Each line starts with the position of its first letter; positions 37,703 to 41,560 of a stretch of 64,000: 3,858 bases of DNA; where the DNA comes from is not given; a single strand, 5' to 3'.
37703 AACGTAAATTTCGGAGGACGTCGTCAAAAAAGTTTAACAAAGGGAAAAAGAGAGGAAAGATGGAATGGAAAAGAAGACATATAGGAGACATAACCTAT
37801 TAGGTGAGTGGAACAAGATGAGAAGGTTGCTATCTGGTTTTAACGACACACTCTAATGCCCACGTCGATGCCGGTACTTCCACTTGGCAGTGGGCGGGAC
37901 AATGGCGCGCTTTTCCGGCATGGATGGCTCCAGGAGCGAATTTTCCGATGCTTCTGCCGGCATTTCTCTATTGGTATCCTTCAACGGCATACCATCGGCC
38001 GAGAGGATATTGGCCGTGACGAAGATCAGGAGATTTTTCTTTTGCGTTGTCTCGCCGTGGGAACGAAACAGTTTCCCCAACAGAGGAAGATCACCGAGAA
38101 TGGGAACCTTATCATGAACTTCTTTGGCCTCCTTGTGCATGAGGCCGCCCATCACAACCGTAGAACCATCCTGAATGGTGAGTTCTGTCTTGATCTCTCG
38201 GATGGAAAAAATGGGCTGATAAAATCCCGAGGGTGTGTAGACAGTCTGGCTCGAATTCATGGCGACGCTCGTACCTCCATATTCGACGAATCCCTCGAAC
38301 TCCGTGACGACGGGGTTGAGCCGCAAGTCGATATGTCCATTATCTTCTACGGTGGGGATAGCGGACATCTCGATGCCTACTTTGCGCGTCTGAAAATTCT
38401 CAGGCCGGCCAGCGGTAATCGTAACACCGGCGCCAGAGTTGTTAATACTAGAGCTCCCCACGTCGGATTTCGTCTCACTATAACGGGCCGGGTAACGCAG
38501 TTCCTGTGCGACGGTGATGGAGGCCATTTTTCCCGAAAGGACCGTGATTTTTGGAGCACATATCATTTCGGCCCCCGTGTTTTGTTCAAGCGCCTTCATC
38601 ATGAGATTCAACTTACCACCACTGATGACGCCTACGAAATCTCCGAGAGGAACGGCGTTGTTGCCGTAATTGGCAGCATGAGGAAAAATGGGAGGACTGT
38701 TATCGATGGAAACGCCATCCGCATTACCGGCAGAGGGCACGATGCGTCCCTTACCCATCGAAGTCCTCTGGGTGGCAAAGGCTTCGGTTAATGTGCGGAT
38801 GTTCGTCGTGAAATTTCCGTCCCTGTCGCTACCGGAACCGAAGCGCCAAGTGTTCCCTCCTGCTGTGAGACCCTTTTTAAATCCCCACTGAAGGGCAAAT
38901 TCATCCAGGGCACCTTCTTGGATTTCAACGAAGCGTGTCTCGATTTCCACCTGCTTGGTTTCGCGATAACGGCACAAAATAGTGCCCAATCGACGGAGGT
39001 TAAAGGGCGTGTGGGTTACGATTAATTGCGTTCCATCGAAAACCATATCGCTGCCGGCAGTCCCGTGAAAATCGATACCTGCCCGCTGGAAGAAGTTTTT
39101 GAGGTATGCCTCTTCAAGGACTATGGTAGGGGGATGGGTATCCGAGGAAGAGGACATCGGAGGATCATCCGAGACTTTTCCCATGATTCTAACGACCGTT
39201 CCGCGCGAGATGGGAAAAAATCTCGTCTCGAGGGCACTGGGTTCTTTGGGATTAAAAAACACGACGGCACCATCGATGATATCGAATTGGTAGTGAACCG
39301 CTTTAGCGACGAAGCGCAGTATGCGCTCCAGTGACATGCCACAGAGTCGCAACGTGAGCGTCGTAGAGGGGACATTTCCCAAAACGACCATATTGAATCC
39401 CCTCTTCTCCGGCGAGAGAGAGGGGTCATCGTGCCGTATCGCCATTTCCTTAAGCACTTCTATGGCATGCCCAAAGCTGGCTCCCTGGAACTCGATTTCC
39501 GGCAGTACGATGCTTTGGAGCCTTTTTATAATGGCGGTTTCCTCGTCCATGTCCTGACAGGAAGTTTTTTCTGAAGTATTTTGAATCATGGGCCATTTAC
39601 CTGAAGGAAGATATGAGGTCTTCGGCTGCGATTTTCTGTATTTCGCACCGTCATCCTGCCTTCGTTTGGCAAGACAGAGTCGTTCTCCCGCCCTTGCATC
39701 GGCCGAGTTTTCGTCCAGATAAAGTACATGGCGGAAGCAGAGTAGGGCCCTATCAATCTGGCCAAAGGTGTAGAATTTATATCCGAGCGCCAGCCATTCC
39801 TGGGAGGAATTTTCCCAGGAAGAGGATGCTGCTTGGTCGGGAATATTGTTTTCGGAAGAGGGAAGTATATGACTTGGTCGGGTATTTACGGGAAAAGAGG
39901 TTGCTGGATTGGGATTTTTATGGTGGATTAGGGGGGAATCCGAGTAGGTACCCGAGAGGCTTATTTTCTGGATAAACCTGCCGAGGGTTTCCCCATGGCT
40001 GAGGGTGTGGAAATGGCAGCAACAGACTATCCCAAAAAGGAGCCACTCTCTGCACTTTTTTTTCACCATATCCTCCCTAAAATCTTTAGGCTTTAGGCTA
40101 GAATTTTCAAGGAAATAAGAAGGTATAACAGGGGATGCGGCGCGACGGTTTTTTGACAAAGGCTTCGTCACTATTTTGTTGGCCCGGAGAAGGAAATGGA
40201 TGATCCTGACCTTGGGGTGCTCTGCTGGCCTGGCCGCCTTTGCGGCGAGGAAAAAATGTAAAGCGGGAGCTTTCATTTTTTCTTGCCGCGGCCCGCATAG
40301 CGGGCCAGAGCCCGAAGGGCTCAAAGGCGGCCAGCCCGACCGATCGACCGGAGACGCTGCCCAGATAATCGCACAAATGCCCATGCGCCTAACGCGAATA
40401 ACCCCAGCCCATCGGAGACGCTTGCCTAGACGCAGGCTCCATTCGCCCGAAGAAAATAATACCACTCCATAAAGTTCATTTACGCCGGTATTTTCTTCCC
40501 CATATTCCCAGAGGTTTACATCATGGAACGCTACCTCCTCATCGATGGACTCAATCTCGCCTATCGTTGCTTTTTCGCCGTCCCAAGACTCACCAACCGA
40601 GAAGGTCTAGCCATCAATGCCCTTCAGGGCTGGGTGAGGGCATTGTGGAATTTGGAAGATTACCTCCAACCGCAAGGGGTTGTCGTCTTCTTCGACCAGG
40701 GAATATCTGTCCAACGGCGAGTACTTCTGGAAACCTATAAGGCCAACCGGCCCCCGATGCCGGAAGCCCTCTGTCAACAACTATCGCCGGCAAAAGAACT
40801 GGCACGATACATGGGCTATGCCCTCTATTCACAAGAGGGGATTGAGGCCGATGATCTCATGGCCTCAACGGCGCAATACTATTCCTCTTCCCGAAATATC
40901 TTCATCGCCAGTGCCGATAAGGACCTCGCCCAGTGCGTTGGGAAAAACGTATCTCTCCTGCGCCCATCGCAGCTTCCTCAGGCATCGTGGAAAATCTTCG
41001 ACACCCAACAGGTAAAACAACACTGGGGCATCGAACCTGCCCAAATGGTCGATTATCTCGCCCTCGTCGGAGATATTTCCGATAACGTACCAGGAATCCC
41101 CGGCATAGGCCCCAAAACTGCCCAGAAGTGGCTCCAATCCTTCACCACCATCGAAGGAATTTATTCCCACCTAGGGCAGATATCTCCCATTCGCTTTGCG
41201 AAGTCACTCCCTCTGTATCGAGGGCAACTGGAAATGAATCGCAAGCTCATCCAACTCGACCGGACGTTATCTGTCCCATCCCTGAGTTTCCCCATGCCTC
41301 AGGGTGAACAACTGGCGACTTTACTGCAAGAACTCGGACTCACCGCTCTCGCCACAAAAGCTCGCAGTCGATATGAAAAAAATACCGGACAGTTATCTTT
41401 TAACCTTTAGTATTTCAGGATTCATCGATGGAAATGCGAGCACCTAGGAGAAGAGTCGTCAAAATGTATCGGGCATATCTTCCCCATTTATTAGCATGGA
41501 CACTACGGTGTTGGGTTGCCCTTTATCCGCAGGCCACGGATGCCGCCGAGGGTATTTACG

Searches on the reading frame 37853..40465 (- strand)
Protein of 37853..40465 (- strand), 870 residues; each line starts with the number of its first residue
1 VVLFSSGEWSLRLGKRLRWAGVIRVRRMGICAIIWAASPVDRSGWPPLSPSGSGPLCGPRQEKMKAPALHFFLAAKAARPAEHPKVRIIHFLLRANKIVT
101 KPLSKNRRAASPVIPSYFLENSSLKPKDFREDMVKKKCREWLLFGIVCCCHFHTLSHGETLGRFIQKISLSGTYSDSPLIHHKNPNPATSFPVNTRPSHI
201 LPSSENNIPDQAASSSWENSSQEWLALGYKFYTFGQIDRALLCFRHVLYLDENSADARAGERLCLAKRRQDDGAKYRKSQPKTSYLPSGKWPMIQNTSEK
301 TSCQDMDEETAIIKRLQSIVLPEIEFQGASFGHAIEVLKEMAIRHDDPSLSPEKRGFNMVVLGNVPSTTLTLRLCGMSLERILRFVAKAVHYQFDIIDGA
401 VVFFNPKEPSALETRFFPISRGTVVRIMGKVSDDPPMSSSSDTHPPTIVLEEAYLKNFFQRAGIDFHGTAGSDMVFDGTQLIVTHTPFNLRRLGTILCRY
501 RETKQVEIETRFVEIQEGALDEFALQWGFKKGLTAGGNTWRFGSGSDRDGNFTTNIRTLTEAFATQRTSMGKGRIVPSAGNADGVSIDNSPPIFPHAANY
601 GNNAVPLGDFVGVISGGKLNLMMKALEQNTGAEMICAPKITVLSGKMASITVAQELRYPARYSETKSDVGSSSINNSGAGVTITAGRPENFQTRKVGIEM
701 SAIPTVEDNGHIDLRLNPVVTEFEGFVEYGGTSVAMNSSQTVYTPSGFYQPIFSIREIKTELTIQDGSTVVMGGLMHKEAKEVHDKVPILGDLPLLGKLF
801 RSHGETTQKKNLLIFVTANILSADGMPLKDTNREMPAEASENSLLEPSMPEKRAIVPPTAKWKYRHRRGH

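Call 4: search_protein_families(library=pfam, proteins=[window:37853-40465:-], max_evalue=0.1)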
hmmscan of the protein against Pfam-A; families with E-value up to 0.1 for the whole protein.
window:37853-40465:- (870 aa): 1 family
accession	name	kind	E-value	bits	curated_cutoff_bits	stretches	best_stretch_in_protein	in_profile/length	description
PF00263.26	Secretin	-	4.5e-36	124.4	27.5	1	625-821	1-168/169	Bacterial type II and III secretion system protein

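Call 5: search_protein_families(library=ncbifam, proteins=[window:37853-40465:-], max_evalue=0.1)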
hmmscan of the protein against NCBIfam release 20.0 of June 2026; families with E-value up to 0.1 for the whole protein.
window:37853-40465:- (870 aa): 9 families
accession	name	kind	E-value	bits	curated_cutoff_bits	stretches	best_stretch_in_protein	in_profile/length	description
NF042912.1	Amuc_1098_fam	equivalog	3.5e-93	313.1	750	1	222-829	156-804/805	Amuc_1098 family type IV pilus outer membrane protein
TIGR02515.1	IV_pilus_PilQ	subfamily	5.6e-36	124.4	284.35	1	465-821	129-427/428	type IV pilus secretin PilQ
TIGR02517.1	type_II_gspD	equivalog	8.2e-36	123.6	351.35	1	504-822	336-591/600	type II secretion system secretin GspD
TIGR02519.1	pilus_MshL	equivalog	1.2e-33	116.3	250.2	1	481-820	10-289/290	pilus (MSHA type) biogenesis protein MshL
NF010083.0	PRK13568.1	equivalog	1.4e-22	80.1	554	1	756-822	352-418/419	DNA uptake porin HofQ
NF007851.2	PRK10560.1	exception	3.6e-18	65.6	598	1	756-823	344-411/412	DNA uptake porin HofQ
TIGR02516.1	type_III_yscC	equivalog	3.4e-14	52.3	238.45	1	756-822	396-462/463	type III secretion system outer membrane ring subunit SctC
NF011873.0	PRK15346.1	equivalog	3.1e-11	42.6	524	1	756-815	429-488/499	EscC/YscC/HrcC family type III secretion system outer membrane ring protein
TIGR02520.1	pilus_B_mal_scr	equivalog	0.0029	16.2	287.65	1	620-778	340-475/513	PilN family type IVB pilus formation outer membrane protein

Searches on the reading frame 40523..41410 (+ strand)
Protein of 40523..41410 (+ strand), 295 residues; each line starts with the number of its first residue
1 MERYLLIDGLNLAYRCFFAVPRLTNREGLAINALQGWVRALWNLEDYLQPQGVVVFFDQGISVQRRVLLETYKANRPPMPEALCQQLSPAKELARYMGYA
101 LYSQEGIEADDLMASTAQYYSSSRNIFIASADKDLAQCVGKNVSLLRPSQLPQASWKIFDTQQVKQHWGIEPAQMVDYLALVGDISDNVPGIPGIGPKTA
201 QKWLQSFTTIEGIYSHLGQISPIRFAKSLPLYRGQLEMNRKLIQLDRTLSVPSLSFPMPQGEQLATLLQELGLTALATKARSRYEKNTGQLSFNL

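Call 4: search_protein_families(library=pfam, proteins=[window:40523-41410:+], max_evalue=0.1)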
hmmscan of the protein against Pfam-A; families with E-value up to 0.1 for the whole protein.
window:40523-41410:+ (295 aa): 7 families
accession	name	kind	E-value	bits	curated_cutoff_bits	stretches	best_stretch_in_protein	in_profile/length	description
PF02739.22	5_3_exonuc_N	-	1.8e-40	138.8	34.3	1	4-169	2-164/164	5'-3' exonuclease, N-terminal resolvase-like domain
PF01367.25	5_3_exonuc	-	1.1e-24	87.2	40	1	170-252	1-83/97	5'-3' exonuclease, C-terminal SAM fold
PF14520.12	HHH_5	-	0.0056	17.6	27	1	191-213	6-29/57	Helix-hairpin-helix domain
PF10391.15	DNA_pol_lambd_f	-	0.017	15.4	29.8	1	191-205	5-19/51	Fingers domain of DNA polymerase lambda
PF11798.14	IMS_HHH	-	0.039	14.6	24.4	0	192-206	16-29/32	IMS family HHH motif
PF21176.3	RecR_HhH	-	0.045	14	27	0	192-202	11-21/45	RecR, helix-hairpin-helix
PF00633.29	HHH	-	0.075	13.4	24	0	192-202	16-26/30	Helix-hairpin-helix motif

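Call 5: search_protein_families(library=ncbifam, proteins=[window:40523-41410:+], max_evalue=0.1)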
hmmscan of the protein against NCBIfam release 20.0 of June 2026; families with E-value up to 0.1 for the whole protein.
window:40523-41410:+ (295 aa): 7 families
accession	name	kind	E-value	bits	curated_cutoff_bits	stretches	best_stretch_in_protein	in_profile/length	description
NF004397.1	PRK05755.1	equivalog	3.1e-72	244.4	720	1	4-284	3-285/889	DNA polymerase I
TIGR00593.1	pola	equivalog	1.8e-67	228.5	600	1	5-281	2-283/890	DNA polymerase I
NF011547.0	PRK14976.1-4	equivalog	8.3e-51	173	305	1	1-253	1-257/291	5'-3' exonuclease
NF011545.0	PRK14976.1-2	equivalog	8e-44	150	434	1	3-249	8-250/287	5'-3' exonuclease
NF011546.0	PRK14976.1-3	equivalog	9.4e-41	140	347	1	3-250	4-256/297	5'-3' exonuclease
NF007017.0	PRK09482.1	equivalog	5.9e-39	134.2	261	1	2-250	3-244/257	flap endonuclease Xni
TIGR03674.1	fen_arch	equivalog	0.017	14.2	351.95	1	160-216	211-265/338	flap endonuclease-1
